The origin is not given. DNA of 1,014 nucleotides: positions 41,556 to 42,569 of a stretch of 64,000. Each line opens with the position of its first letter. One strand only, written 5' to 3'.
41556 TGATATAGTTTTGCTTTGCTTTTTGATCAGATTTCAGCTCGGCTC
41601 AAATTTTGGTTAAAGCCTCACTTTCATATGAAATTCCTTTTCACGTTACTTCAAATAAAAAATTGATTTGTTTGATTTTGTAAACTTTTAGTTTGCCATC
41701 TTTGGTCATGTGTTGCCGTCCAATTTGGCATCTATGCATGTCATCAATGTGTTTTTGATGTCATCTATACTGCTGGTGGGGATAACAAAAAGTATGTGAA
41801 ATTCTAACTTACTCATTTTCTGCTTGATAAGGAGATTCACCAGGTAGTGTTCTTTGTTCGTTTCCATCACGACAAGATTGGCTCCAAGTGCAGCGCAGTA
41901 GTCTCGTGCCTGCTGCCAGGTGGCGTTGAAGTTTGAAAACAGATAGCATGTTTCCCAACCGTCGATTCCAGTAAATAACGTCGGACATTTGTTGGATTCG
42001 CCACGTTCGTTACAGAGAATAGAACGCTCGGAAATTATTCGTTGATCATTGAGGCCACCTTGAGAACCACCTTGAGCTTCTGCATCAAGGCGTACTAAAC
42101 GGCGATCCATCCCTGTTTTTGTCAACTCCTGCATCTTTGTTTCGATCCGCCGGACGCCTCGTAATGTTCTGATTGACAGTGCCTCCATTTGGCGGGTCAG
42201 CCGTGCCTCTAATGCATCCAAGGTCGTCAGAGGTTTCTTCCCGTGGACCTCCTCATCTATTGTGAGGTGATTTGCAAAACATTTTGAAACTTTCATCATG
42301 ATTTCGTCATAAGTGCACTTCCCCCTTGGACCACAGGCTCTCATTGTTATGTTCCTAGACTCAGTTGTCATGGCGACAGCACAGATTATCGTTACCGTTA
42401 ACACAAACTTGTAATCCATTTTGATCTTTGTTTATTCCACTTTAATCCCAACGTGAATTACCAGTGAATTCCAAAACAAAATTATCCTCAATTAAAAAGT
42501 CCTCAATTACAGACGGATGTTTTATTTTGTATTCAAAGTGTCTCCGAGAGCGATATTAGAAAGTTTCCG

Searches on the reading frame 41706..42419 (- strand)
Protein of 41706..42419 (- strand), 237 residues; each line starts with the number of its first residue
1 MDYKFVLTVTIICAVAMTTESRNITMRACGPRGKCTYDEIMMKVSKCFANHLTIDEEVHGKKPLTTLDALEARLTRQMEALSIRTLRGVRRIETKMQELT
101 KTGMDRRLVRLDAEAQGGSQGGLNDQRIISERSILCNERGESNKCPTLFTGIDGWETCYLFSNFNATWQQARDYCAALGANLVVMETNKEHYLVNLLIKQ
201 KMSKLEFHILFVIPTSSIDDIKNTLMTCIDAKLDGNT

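Call 83: search_protein_families(library=pfam, proteins=[window:41706-42419:-], max_evalue=0.001)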
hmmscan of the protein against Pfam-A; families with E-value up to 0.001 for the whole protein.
window:41706-42419:- (237 aa): 1 family
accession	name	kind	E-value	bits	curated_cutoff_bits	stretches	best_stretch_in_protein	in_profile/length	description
PF00059.27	Lectin_C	-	0.00043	21.4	22.6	1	166-201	3-38/107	Lectin C-type domain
